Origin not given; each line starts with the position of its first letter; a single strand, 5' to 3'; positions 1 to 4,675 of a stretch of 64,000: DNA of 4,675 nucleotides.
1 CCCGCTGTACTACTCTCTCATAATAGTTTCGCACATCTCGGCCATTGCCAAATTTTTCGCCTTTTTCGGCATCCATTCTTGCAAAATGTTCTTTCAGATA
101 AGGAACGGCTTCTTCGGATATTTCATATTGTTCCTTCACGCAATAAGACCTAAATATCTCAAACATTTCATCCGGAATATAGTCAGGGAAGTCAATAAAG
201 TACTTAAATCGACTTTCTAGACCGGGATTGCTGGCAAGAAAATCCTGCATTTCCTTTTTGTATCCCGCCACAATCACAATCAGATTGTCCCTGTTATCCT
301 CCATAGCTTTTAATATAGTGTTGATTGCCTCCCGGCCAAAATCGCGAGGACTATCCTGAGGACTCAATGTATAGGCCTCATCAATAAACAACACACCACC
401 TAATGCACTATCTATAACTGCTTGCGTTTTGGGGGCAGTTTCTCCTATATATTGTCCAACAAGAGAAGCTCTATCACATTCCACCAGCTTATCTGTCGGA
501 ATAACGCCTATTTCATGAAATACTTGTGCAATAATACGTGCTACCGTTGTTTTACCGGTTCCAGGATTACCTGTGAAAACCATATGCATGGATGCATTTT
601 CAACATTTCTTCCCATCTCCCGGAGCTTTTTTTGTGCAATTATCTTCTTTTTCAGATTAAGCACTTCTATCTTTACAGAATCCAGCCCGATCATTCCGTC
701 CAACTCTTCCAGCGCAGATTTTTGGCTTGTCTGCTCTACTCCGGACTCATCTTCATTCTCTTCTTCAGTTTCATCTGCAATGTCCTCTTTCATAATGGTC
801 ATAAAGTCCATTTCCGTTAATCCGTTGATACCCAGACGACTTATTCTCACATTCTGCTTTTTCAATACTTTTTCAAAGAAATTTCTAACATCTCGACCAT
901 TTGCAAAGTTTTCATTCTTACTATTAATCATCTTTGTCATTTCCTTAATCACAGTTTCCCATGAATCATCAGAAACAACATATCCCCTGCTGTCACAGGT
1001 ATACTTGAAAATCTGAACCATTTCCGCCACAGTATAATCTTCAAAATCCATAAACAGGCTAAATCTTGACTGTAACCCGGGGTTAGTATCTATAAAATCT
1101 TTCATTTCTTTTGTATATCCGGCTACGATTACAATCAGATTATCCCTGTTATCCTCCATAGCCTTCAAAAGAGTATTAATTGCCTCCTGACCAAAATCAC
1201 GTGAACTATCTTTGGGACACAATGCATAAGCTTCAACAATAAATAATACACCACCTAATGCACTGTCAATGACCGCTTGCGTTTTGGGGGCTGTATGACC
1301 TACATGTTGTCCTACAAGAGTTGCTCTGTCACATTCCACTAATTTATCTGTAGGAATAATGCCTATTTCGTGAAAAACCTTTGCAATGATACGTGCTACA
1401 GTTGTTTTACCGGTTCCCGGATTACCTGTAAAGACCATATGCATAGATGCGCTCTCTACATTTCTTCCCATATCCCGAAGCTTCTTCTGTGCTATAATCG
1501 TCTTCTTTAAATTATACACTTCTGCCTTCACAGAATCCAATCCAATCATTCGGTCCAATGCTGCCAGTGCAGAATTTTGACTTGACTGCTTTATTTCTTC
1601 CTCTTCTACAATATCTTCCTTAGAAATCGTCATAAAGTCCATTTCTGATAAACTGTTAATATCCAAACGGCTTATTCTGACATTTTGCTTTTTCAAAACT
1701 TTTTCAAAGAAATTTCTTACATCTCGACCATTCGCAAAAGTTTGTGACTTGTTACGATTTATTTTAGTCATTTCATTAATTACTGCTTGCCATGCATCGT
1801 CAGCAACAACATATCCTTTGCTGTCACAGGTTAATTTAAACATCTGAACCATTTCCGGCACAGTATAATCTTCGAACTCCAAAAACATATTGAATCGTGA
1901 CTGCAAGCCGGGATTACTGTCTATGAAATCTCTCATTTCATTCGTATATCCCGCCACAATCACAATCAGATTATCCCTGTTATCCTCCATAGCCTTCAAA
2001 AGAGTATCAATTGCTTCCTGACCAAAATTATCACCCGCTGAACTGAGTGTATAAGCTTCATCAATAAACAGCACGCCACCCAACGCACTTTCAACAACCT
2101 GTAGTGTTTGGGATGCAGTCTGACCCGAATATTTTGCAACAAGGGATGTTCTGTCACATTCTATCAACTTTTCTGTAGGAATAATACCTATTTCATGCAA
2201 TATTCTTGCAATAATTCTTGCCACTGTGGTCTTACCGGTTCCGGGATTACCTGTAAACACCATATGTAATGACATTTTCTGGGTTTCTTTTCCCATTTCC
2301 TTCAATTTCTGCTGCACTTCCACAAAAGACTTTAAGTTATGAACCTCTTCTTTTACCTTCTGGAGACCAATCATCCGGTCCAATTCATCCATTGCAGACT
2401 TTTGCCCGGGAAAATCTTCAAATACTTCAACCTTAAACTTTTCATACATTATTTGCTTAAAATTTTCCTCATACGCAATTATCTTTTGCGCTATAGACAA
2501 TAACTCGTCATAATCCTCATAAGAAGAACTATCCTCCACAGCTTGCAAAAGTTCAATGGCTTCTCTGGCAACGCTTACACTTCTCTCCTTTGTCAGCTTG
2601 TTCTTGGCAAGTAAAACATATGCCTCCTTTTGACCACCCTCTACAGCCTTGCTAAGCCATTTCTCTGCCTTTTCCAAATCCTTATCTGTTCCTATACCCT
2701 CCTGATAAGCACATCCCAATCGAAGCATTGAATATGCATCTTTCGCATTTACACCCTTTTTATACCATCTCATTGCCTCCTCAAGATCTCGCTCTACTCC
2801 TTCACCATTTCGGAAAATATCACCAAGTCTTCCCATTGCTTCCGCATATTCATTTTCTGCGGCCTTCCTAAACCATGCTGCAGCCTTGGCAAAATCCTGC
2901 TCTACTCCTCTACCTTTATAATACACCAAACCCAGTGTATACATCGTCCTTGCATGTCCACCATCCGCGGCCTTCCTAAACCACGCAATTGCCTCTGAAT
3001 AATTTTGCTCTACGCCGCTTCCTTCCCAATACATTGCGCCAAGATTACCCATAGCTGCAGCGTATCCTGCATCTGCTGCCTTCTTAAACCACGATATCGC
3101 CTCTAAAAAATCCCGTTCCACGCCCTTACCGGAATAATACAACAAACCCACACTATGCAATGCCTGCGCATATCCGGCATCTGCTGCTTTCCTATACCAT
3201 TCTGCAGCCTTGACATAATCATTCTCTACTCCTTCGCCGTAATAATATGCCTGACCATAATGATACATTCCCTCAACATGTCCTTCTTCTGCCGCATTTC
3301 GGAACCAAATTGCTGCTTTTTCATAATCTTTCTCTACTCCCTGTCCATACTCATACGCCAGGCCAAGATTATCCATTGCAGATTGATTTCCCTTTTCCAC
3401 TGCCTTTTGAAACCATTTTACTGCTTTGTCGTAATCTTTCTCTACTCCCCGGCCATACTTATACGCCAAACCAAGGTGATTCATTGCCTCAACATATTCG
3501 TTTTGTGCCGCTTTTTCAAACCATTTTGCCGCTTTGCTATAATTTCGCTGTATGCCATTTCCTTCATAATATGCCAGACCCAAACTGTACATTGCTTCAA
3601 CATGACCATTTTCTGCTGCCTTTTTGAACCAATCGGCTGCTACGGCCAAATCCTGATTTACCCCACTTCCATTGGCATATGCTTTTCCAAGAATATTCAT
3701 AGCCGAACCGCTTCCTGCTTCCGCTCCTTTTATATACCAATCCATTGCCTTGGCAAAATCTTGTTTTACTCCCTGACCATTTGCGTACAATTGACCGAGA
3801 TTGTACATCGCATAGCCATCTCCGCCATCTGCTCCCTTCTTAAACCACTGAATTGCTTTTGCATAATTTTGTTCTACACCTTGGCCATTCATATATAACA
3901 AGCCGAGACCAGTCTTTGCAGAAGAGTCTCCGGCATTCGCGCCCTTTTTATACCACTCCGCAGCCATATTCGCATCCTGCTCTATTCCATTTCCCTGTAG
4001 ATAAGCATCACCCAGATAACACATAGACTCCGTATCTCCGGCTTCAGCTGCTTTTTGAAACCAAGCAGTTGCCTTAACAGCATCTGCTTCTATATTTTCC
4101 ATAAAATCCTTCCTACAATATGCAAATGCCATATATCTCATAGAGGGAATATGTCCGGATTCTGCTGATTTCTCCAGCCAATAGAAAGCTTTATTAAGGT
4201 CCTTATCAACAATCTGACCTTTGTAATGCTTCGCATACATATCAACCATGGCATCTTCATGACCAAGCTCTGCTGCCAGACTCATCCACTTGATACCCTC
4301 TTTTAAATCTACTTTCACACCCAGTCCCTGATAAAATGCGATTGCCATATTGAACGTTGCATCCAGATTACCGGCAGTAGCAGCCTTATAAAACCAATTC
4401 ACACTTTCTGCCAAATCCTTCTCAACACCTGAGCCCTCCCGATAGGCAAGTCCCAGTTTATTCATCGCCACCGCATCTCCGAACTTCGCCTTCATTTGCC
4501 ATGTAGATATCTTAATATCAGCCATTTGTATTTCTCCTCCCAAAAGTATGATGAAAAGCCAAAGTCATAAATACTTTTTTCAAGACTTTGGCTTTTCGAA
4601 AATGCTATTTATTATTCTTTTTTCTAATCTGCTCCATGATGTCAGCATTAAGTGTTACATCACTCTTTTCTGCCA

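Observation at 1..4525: The largest gene in the window is missing from the ORF track: a Sel1-repeat / triple AAA+ protein of at least 1508 aa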

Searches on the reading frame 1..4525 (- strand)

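Call 3: search_protein_families(library=pfam, proteins=[window:1-4525:-], max_evalue=0.01)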
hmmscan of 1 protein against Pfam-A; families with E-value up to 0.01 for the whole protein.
window:1-4525:- (1508 aa): 61 families (the best 25 are shown)
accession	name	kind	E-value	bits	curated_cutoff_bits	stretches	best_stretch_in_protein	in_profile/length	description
PF08238.18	Sel1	-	2.9e-145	468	30.7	16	346-380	2-36/36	Sel1 repeat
PF00004.35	AAA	-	1.6e-57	194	21.2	3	755-885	1-130/131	ATPase family associated with various cellular activities (AAA)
PF17866.7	AAA_lid_6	-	4.6e-35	119.9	24.3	3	1198-1249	12-60/60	AAA lid domain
PF05496.18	RuvB_N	-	1.1e-16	61.5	27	3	744-855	25-117/159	Holliday junction DNA helicase RuvB P-loop domain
PF20720.3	nSTAND3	-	6.6e-15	55.6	27.2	3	1314-1377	19-77/155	Novel STAND NTPase 3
PF13401.12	AAA_22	-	2.7e-14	54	27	1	754-819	7-62/130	AAA domain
PF13245.12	AAA_19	-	1.4e-12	48.4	25.1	0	754-806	13-56/134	AAA domain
PF13191.12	AAA_16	-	3.7e-12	47.5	32.6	0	753-809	25-80/167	AAA ATPase domain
PF13604.12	AAA_30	-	4.3e-12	46.6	27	0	1023-1080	14-54/191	AAA domain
PF13521.12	AAA_28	-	1.4e-11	45.3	27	0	1315-1336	2-23/164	AAA domain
PF13238.12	AAA_18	-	3.8e-11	44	29.4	0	757-779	3-24/128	AAA domain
PF07728.20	AAA_5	-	4e-11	43.5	22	0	754-824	1-75/139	AAA domain (dynein-related subfamily)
PF01078.27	Mg_chelatase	-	7.9e-11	42.2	20.3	0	754-798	24-65/207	Magnesium chelatase, subunit ChlI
PF06309.17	Torsin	-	1e-09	39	27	0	746-781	47-82/127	Torsin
PF00158.32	Sigma54_activat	-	1.1e-09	38.6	20.2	0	1298-1387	8-105/168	Sigma-54 interaction domain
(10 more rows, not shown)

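Call 4: search_protein_families(library=ncbifam, proteins=[window:1-4525:-], max_evalue=0.01)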
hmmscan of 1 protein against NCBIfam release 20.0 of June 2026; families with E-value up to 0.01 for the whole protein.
window:1-4525:- (1508 aa): 120 families (the best 25 are shown)
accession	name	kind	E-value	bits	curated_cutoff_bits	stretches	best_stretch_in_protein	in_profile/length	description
TIGR02881.1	spore_V_K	equivalog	1.2e-245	811.1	422.95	3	713-972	3-261/261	stage V sporulation protein K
TIGR03922.1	T7SS_EccA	equivalog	1.4e-212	707.2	466.65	3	711-973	271-549/557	type VII secretion AAA-ATPase EccA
TIGR02880.1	cbbX_cfxQ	equivalog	2.1e-201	667.1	459.25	3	976-1250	6-279/284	CbbX protein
NF033786.1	phenyl_MerG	equivalog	4.2e-69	232.8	350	9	5-124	52-180/217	phenylmercury resistance protein MerG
NF047621.1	FlgprotMotXVib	equivalog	2e-35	122.2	330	8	243-339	78-174/211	flagellar protein MotX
NF038194.1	AlgK_TPR_lipo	equivalog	2.9e-30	105.3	700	5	185-296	282-392/448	alginate biosynthesis TPR repeat lipoprotein AlgK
NF042959.1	IteA_antiphage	equivalog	2.8e-27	95.8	510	3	724-833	97-201/367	anti-phage ATPase IteA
NF011523.0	PRK14962.1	equivalog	1.2e-18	67.2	576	1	747-776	31-60/474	DNA polymerase III subunits gamma and tau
TIGR02397.1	dnaX_nterm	equivalog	6e-18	65.2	250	3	747-777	31-61/355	DNA polymerase III subunit gamma/tau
NF000868.0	PRK00080.1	equivalog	4.7e-17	61.9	282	3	715-855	24-135/330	Holliday junction branch migration DNA helicase RuvB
TIGR00635.1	ruvB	equivalog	5.2e-17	61.8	299.05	3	744-852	22-111/305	Holliday junction branch migration DNA helicase RuvB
NF011514.0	PRK14953.1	equivalog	3.8e-16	59.1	536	2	747-790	33-76/488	DNA polymerase III subunits gamma and tau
TIGR01448.2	helicase_RecD2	equivalog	3.9e-16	58.4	500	3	677-779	250-358/713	SF1B family DNA helicase RecD2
NF001679.0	PRK00440.1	equivalog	5.5e-16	58.5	303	3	734-917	23-192/322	replication factor C small subunit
NF009067.0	PRK12402.1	equivalog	2.3e-13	49.8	317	2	1292-1338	14-62/340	replication factor C small subunit 2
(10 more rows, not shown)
